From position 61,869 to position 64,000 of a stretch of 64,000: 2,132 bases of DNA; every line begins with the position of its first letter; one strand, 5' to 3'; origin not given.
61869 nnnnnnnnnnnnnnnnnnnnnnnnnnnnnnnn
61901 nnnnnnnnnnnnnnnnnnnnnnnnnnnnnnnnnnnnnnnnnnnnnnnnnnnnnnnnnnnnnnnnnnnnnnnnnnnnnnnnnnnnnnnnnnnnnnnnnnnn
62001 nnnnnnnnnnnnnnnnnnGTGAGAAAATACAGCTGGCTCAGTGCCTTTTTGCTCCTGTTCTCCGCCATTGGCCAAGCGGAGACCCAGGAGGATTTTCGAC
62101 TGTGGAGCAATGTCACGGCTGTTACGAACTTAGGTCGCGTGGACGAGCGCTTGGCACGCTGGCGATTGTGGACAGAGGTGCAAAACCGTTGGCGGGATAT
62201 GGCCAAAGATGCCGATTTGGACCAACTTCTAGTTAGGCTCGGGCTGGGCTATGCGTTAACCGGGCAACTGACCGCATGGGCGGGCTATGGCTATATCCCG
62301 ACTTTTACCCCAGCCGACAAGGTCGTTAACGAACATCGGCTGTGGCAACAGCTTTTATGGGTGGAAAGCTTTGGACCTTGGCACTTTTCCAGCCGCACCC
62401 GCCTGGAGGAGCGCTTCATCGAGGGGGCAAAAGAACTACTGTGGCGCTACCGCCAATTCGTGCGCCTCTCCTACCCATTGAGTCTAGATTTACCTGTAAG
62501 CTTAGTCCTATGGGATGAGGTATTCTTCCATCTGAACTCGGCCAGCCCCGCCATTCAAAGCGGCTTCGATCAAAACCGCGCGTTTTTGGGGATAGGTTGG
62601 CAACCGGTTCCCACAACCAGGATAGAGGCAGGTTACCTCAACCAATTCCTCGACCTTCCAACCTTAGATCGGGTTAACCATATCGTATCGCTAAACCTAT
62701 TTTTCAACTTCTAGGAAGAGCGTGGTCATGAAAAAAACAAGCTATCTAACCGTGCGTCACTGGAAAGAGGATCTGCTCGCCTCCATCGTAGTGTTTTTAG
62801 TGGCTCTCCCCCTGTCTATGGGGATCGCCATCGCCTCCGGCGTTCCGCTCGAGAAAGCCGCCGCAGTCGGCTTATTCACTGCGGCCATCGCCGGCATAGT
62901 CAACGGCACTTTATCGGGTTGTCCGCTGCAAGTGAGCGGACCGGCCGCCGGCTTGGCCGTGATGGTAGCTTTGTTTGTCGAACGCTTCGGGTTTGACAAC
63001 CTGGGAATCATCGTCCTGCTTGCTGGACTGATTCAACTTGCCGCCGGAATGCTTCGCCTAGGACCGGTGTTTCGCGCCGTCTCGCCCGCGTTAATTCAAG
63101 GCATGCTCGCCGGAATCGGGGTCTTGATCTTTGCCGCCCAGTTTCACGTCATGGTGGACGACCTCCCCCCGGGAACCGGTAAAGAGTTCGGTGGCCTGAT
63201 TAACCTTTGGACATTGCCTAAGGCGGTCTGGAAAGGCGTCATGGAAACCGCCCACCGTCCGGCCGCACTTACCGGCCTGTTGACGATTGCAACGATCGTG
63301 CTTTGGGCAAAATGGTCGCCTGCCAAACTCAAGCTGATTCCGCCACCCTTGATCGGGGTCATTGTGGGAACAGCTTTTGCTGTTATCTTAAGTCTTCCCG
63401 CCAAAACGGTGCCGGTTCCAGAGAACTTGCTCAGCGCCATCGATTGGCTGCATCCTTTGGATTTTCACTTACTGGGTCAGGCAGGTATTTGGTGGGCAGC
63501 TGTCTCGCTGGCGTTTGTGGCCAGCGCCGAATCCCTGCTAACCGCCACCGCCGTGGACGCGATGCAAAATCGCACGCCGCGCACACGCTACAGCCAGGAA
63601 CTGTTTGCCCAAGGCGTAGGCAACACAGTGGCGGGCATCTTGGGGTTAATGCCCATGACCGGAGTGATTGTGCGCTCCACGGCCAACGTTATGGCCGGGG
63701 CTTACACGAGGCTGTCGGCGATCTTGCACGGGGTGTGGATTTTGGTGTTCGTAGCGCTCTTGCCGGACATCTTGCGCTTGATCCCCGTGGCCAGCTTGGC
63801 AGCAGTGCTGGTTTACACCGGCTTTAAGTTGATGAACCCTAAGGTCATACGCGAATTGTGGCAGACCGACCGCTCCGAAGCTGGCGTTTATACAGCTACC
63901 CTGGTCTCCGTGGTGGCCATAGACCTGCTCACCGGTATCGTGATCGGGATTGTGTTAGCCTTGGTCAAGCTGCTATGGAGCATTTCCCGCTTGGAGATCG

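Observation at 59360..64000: Candidate trans-envelope inorganic-carbon module: carbonic anhydrase, outer-membrane barrel and SulP under an NhaR-like LysR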

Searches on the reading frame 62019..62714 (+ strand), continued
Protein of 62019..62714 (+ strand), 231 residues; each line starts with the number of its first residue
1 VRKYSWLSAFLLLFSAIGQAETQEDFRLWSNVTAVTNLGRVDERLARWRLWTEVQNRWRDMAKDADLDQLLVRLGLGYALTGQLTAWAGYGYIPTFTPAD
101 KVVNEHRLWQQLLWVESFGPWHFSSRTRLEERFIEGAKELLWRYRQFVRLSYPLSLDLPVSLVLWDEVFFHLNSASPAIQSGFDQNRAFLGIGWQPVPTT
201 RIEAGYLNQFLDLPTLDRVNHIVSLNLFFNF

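Call 52: search_protein_families(library=ncbifam, proteins=[L102:5327-6238:-, L104:1563-2477:-], max_evalue=1e-10)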
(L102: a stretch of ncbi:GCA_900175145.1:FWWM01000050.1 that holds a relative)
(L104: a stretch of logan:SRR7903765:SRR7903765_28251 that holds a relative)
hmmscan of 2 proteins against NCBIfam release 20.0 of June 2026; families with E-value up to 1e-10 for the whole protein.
L102:5327-6238:- (303 aa): 28 families (the best 25 are shown)
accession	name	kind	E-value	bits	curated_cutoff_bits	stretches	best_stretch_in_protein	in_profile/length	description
NF008284.0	PRK11062.1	equivalog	7e-66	222.4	219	1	1-289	1-288/299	transcriptional activator NhaR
TIGR02424.1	TF_pcaQ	equivalog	3.4e-27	95.1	303.8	1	3-212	2-214/300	pca operon transcription factor PcaQ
NF008416.0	PRK11242.1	equivalog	1.5e-23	83.6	277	1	7-292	4-289/300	transcriptional regulator CynR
TIGR03339.1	phn_lysR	subfamily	5.7e-20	71.7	341.1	1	10-279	3-270/279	aminoethylphosphonate catabolism associated LysR family transcriptional regulator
NF040786.1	LysR_Sec_metab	equivalog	5.8e-20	71.5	250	1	4-288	1-292/298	selenium metabolism-associated LysR family transcriptional regulator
NF008722.0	PRK11716.1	equivalog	1.1e-18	67.3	246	1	4-290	1-290/293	HTH-type transcriptional activator IlvY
NF047711.1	PutUtilRegPtrR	equivalog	1.2e-18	67.2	400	1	6-259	3-251/283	putrescine utilization regulator PtrR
NF047520.1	trans_act_CidR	equivalog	3.5e-18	65.8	415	1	5-253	2-251/292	cidABC operon transcriptional activator CidR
NF008410.0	PRK11233.1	equivalog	2.2e-17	63.2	309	1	4-253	1-249/305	nitrogen assimilation transcriptional regulator NAC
NF053705.1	TransRegGltCGpos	equivalog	2.9e-17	62.9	350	1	6-253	3-252/300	glutamate biosynthesis transcriptional regulator GltC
NF007385.0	PRK09906.1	equivalog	8.9e-16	57.9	356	1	6-246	3-245/296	DNA-binding transcriptional regulator HcaR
NF045775.1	acetoin_reg_AlsR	exception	3.1e-15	56.4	430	1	6-259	3-255/290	acetoin biosynthesis transcriptional regulator AlsR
NF007439.0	PRK09986.1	equivalog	9.8e-15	54.7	290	1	3-239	6-246/296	LysR family transcriptional regulator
NF045990.1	TransRegCbbRRhodb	equivalog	2.2e-13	49.9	450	1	2-168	4-171/304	LysR family regulator CbbR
NF008352.0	PRK11139.1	subfamily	6.6e-13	48.4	288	1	12-215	14-209/305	transcriptional regulator GcvA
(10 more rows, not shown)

L104:1563-2477:- (304 aa): 30 families (the best 25 are shown)
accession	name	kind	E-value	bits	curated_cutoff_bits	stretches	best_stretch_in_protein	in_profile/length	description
NF008284.0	PRK11062.1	equivalog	1.8e-63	214.5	219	1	1-295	1-293/299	transcriptional activator NhaR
NF008416.0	PRK11242.1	equivalog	1.2e-27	97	277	1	6-297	3-293/300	transcriptional regulator CynR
TIGR02424.1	TF_pcaQ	equivalog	1.8e-25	89.5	303.8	1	2-218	1-219/300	pca operon transcription factor PcaQ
NF047520.1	trans_act_CidR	equivalog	1.4e-23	83.5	415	1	5-254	2-251/292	cidABC operon transcriptional activator CidR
TIGR03339.1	phn_lysR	subfamily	2.5e-21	76.2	341.1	1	10-280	3-270/279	aminoethylphosphonate catabolism associated LysR family transcriptional regulator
NF008410.0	PRK11233.1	equivalog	7.5e-21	74.5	309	1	4-254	1-249/305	nitrogen assimilation transcriptional regulator NAC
NF040786.1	LysR_Sec_metab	equivalog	9.8e-21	74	250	1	4-288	1-291/298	selenium metabolism-associated LysR family transcriptional regulator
NF007385.0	PRK09906.1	equivalog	4.8e-19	68.6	356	1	5-245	2-243/296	DNA-binding transcriptional regulator HcaR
NF047711.1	PutUtilRegPtrR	equivalog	2.1e-18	66.4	400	1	7-260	4-251/283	putrescine utilization regulator PtrR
NF008722.0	PRK11716.1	equivalog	8e-18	64.5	246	1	5-292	2-291/293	HTH-type transcriptional activator IlvY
NF053705.1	TransRegGltCGpos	equivalog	1.1e-17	64.3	350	1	5-259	2-257/300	glutamate biosynthesis transcriptional regulator GltC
NF045775.1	acetoin_reg_AlsR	exception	1.2e-16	61.1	430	1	6-248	3-247/290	acetoin biosynthesis transcriptional regulator AlsR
NF040710.1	benzoate_CatM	exception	1.5e-14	54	580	1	5-77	2-74/293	cis,cis-muconate-binding transcription regulator CatM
NF040889.1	trans_reg_YeiE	equivalog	1.5e-14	53.9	480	1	3-289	2-284/288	DNA-binding transcriptional regulator YeiE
NF050187.1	TransRegBsrAPseudo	equivalog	3.9e-14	52.5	480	1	2-148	6-153/298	LysR family transcriptional regulator BsrA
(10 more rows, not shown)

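Call 78: search_protein_families(library=pfam, alignment_id=A2, max_evalue=0.00001)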
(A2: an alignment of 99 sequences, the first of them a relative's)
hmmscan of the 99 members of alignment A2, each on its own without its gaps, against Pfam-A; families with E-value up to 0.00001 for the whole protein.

A. member 1, L040:1344-1898:+ (184 aa): 1 family
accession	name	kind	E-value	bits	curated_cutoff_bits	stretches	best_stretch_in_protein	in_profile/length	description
PF08002.16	DUF1697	-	3.6e-38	131.5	24.4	1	1-137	1-137/137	Protein of unknown function (DUF1697)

B. families by the number of members that match (of 99 scanned): 131 families (the first 25 are shown)
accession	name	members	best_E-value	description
PF18962.6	Por_Secre_tail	4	2.6e-13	Secretion system C-terminal sorting domain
PF00873.25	ACR_tran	3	3.1e-252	AcrB/AcrD/AcrF family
PF13715.12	CarbopepD_reg_2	3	5.8e-16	CarboxypepD_reg-like domain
PF07992.20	Pyr_redox_2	2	2.7e-70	Pyridine nucleotide-disulphide oxidoreductase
PF17164.10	DUF5122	2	9.5e-53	Domain of unknown function (DUF5122) beta-propeller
PF00361.26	Proton_antipo_M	2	8.6e-40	NADH:quinone oxidoreductase/Mrp antiporter, TM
PF00593.30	TonB_dep_Rec_b-barrel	2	3.2e-38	TonB dependent receptor-like, beta-barrel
PF00571.33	CBS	2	1.4e-24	CBS domain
PF00070.33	Pyr_redox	2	1.3e-18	Pyridine nucleotide-disulphide oxidoreductase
PF07715.20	Plug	2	9e-18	TonB-dependent Receptor Plug Domain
PF01433.26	Peptidase_M1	2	9.8e-17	Peptidase family M1 domain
PF13620.12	CarboxypepD_reg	2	2.2e-16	Carboxypeptidase regulatory-like domain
PF02463.25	SMC_N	2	1.2e-07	RecF/RecN/SMC N terminal domain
PF10070.14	DabA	1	2e-216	Probable inorganic carbon transporter subunit DabA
PF00478.31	IMPDH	1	2.2e-163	IMP dehydrogenase / GMP reductase domain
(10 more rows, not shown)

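Call 87: search_protein_families(library=pfam, alignment_id=A3, max_evalue=0.00001)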
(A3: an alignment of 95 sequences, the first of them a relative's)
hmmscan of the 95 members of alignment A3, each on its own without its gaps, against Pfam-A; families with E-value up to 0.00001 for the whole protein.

A. member 1, L002:1426-2880:+ (484 aa): 1 family
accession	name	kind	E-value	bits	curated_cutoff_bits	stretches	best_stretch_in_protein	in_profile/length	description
PF04909.20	Amidohydro_2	-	2e-15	57.8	26.4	1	309-468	127-288/289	Amidohydrolase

B. families by the number of members that match (of 95 scanned): 106 families (the first 25 are shown)
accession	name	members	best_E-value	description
PF02417.20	Chromate_transp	2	1e-68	Chromate transporter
PF02738.23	MoCoBD_1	2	3.9e-35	Molybdopterin cofactor-binding domain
PF20256.3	MoCoBD_2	2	3.1e-22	Molybdopterin cofactor-binding domain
PF12833.13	HTH_18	2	3.8e-19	Helix-turn-helix domain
PF07715.20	Plug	2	4.5e-18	TonB-dependent Receptor Plug Domain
PF00165.29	HTH_AraC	2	1.4e-17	Bacterial regulatory helix-turn-helix proteins, AraC family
PF00672.30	HAMP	2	5.8e-12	HAMP domain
PF00771.25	FHIPEP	1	6.7e-231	FHIPEP family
PF05960.17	DUF885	1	1.3e-175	Bacterial protein of unknown function (DUF885)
PF02028.23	BCCT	1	1.4e-155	BCCT, betaine/carnitine/choline family transporter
PF17432.8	DUF3458_C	1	7.2e-109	Domain of unknown function (DUF3458_C) ARM repeats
PF01134.28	GIDA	1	1.2e-93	Glucose inhibited division protein A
PF18599.6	LCIB_C_CA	1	4.7e-78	Limiting CO2-inducible proteins B/C beta carbonyic anhydrases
PF00118.29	Cpn60_TCP1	1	4.2e-75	TCP-1/cpn60 chaperonin family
PF03389.21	MobA_MobL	1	3.8e-70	MobA/MobL family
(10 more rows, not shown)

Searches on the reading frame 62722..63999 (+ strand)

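Call 3: search_protein_families(library=pfam, proteins=[window:62722-63999:+], max_evalue=0.01)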
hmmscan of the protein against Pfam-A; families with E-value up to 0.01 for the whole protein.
window:62722-63999:+ (426 aa): 2 families
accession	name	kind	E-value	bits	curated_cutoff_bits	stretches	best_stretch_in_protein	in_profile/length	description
PF00916.26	Sulfate_transp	-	9.6e-60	202.8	23.2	1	15-393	2-380/380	Sulfate permease family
PF16983.11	MFS_MOT1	-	0.00053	20.7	30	1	280-370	25-111/111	Molybdate transporter of MFS superfamily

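Call 4: search_protein_families(library=ncbifam, proteins=[window:62722-63999:+], max_evalue=0.01)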
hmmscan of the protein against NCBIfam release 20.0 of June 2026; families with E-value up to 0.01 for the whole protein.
window:62722-63999:+ (426 aa): 3 families
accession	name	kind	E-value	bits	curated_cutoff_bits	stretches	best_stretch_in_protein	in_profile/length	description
NF008660.1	PRK11660.1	equivalog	3.8e-51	174.1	614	2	258-423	283-447/572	C4-dicarboxylic acid transporter DauA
TIGR00815.1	sulP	subfamily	2.3e-49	168.3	380.45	1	12-423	12-427/565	sulfate permease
NF050096.1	BicarbTportBicA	equivalog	2.5e-32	112.1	880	1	3-417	1-404/547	bicarbonate transporter BicA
